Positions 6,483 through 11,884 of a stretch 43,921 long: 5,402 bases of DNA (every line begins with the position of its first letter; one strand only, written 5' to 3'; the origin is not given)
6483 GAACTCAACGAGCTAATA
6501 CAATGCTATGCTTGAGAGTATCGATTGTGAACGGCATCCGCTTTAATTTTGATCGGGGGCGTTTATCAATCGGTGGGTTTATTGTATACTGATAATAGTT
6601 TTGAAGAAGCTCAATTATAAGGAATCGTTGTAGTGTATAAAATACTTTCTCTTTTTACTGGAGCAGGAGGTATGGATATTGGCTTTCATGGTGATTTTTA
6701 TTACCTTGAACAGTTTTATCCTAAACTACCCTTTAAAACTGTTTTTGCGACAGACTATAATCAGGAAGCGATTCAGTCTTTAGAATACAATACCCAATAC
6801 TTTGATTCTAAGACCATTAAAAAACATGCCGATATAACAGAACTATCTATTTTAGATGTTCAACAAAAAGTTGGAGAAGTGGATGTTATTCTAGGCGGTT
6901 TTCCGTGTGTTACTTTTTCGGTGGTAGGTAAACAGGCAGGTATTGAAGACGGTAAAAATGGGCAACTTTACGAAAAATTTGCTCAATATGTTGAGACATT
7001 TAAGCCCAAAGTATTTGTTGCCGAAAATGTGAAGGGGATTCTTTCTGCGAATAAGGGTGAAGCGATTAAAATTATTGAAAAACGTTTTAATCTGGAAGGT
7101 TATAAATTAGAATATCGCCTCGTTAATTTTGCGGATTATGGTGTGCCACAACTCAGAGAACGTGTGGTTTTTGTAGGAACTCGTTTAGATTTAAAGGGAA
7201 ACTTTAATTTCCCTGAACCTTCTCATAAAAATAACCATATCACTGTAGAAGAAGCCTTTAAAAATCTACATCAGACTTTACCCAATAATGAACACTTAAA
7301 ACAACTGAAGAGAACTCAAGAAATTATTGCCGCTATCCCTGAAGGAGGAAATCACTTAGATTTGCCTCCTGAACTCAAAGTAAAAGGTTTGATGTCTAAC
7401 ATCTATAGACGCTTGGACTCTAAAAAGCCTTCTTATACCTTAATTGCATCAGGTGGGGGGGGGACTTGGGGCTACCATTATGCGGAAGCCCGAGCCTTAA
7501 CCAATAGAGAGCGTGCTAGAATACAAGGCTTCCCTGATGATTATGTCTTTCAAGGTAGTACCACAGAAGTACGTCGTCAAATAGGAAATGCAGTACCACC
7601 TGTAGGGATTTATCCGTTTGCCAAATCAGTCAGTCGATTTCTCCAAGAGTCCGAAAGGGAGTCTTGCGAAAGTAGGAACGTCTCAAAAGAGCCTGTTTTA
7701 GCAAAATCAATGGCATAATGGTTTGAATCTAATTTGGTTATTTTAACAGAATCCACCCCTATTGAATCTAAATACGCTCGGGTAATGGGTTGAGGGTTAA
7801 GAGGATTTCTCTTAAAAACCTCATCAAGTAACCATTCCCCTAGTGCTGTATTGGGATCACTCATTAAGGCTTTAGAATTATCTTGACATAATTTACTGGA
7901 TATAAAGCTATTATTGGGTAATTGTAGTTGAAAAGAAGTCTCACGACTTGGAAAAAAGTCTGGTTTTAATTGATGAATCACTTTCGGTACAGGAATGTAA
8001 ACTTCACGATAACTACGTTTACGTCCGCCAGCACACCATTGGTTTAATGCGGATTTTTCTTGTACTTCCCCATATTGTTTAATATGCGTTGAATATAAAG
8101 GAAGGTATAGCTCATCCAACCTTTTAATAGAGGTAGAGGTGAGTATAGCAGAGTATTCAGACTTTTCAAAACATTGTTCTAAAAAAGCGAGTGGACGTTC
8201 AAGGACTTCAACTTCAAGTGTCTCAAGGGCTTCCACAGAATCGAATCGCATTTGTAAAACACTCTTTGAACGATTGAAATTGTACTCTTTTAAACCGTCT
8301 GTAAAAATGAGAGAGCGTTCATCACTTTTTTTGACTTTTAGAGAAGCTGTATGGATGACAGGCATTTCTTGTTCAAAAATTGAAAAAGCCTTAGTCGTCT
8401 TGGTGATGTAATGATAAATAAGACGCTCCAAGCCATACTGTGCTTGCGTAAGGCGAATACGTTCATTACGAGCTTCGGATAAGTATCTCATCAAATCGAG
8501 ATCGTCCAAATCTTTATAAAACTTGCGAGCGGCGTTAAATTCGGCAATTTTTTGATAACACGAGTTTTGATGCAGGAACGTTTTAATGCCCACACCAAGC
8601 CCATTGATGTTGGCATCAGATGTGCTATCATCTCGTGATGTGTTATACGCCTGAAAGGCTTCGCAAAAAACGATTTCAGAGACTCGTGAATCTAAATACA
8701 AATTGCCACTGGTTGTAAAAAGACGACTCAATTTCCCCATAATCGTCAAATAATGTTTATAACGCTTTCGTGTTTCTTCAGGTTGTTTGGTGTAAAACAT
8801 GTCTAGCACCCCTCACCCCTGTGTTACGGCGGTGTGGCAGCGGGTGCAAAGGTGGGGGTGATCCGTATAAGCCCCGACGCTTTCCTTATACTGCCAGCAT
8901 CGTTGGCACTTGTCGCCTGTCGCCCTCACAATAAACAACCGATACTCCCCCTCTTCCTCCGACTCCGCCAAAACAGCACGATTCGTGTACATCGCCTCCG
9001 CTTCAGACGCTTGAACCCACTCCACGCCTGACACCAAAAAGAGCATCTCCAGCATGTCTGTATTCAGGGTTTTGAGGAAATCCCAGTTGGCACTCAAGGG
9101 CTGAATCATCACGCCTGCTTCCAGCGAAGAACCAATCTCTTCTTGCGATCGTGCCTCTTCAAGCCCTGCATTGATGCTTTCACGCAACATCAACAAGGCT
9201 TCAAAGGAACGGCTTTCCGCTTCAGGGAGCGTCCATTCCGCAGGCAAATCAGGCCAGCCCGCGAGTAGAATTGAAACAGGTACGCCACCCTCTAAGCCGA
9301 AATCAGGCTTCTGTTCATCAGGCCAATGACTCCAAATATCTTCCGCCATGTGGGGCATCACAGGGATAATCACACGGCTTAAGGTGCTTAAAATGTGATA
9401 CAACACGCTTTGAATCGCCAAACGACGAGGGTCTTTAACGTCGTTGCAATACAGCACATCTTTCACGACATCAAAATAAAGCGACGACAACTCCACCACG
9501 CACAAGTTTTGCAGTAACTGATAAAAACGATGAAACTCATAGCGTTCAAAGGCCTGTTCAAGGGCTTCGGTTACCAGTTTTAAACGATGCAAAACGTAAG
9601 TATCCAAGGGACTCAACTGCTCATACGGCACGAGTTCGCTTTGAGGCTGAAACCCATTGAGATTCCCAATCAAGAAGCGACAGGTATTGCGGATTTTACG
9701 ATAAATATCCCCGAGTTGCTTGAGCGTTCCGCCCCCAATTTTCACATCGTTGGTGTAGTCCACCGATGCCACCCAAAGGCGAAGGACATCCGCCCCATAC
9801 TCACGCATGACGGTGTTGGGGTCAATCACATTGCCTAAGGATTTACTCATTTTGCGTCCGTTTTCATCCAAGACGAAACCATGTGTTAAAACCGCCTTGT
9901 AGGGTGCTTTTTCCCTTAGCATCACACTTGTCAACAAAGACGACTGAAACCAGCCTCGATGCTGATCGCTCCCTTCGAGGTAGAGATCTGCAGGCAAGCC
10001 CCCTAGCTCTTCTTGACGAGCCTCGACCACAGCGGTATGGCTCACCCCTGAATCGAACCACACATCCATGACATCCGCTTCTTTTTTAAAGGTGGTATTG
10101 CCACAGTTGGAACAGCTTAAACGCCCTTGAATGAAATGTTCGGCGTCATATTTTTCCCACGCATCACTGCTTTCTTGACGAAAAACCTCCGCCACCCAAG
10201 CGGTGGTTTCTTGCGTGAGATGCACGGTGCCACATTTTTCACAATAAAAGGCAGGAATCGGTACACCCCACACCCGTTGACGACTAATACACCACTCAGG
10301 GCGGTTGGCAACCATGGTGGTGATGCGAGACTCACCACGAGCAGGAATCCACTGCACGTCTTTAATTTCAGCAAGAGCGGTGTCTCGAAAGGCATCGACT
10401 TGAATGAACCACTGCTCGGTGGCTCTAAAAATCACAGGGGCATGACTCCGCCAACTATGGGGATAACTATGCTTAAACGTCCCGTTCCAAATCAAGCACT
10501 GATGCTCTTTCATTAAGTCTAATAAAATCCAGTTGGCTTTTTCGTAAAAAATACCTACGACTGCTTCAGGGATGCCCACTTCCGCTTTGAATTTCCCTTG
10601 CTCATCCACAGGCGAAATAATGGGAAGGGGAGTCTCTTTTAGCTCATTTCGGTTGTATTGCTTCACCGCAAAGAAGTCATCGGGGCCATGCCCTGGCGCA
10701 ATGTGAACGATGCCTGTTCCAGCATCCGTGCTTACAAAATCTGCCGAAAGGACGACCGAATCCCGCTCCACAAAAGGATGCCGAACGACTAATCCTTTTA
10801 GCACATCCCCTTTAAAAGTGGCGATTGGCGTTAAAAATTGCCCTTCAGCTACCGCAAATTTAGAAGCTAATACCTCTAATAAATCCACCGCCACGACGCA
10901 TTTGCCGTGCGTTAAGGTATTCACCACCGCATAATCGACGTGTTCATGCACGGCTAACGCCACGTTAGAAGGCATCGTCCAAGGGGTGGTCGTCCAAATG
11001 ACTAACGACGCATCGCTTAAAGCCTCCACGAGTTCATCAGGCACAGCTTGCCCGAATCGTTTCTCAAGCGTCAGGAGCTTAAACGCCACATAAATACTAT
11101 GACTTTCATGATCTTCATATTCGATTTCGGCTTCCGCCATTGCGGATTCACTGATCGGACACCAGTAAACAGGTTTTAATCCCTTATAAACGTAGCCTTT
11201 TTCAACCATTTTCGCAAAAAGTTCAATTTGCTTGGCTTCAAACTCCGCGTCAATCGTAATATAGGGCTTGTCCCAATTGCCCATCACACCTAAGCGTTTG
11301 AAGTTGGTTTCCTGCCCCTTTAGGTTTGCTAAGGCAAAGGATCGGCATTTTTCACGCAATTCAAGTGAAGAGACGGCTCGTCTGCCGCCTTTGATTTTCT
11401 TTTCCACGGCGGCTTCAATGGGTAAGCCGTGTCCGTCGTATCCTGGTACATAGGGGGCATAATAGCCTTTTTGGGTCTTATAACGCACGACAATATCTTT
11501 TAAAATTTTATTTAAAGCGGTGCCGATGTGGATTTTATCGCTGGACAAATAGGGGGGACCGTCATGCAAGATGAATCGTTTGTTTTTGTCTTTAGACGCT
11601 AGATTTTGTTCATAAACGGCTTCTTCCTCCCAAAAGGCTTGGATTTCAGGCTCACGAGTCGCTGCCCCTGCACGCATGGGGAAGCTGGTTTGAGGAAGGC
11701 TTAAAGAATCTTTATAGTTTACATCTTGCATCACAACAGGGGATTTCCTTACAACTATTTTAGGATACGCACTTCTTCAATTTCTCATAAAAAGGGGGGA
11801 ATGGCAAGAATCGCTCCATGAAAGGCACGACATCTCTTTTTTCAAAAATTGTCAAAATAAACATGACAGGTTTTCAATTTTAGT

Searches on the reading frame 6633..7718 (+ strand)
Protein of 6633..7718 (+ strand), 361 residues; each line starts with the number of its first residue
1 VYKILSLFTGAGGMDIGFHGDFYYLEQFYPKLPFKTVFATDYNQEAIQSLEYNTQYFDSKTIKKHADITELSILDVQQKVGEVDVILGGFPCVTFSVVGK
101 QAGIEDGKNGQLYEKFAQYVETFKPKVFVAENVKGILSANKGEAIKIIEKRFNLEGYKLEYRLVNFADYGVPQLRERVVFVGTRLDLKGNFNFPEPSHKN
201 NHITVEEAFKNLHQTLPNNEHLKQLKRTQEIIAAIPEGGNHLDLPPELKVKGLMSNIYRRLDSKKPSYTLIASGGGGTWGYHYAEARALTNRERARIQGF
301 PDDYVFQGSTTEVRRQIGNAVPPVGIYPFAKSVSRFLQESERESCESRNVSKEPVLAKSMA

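Call 57: search_protein_families(library=pfam, proteins=[window:6633-7718:+])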
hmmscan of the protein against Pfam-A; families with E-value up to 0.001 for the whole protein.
window:6633-7718:+ (361 aa): 1 family
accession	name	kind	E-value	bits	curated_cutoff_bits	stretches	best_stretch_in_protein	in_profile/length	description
PF00145.23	DNA_methylase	-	1.9e-67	228.5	22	1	2-333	1-322/324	C-5 cytosine-specific DNA methylase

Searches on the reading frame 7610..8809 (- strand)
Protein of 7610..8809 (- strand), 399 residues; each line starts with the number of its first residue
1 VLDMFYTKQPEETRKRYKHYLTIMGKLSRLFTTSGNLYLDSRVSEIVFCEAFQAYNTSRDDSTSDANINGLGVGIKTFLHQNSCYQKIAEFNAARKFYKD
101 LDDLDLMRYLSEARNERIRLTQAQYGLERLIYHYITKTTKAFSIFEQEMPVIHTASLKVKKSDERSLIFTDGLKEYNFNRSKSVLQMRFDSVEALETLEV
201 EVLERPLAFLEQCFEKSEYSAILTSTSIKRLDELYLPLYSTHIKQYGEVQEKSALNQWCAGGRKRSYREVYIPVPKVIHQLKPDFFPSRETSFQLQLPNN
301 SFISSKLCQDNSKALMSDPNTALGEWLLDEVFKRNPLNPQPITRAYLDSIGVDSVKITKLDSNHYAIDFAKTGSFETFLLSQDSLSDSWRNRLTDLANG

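Call 88: search_protein_families(library=pfam, proteins=[window:7610-8809:-], max_evalue=0.01)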
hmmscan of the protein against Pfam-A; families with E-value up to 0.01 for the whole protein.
window:7610-8809:- (399 aa): 1 family
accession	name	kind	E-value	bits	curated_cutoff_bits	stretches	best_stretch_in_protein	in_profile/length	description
PF20731.2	RE_NgoFVII_C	-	7.2e-10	39.4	23.8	1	239-360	9-130/131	NgoFVII C-terminal B3-like DNA-binding domain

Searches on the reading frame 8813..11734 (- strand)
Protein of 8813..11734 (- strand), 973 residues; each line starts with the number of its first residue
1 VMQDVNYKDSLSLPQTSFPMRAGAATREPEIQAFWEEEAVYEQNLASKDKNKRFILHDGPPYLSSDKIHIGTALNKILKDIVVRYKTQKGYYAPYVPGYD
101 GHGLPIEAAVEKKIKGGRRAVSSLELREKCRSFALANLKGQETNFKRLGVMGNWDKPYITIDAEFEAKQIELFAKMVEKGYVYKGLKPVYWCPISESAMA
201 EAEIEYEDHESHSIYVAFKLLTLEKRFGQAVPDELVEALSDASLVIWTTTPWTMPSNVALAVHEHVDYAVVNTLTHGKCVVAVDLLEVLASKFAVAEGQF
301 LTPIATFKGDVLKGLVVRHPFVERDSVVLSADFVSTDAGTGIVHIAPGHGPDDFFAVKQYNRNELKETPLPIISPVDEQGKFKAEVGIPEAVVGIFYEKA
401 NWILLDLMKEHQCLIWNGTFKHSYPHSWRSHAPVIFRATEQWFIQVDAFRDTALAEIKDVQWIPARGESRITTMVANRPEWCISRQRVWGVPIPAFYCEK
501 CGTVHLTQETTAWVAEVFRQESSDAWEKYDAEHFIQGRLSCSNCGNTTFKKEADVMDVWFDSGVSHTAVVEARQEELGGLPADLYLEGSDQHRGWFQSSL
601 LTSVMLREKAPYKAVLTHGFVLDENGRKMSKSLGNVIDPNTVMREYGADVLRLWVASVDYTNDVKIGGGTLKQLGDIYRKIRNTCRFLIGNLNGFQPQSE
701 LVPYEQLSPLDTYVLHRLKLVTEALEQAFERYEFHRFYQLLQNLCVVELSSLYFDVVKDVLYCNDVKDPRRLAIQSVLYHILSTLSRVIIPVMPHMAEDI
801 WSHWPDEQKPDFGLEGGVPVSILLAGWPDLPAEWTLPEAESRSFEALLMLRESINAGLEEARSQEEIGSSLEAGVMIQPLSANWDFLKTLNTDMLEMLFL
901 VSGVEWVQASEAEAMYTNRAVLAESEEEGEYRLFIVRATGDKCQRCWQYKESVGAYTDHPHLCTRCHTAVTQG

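Call 58: search_protein_families(library=pfam, proteins=[window:8813-11734:-])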
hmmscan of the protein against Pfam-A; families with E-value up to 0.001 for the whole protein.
window:8813-11734:- (973 aa): 6 families
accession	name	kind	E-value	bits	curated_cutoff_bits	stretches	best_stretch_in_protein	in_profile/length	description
PF00133.28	tRNA-synt_1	-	3.3e-141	471.2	22.7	1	31-666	2-413/414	tRNA synthetases class I (I, L, M and V)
PF08264.19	Anticodon_1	-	2.1e-28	99.5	25.1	1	711-876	1-147/148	Anticodon-binding domain of tRNA ligase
PF09334.17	tRNA-synt_1g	-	1.2e-21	77.4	20.1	2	64-205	10-136/391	tRNA synthetases class I (M)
PF01406.26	tRNA-synt_1e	-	1.6e-08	34.8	27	1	611-665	237-290/301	tRNA synthetases class I (C) catalytic domain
PF06827.20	zf-FPG_IleRS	-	3e-06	27.4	21.3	1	940-966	1-27/30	Zinc finger found in FPG and IleRS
PF01921.24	tRNA-synt_1f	-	1.5e-05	24.5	27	1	598-684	254-338/360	tRNA synthetases class I (K)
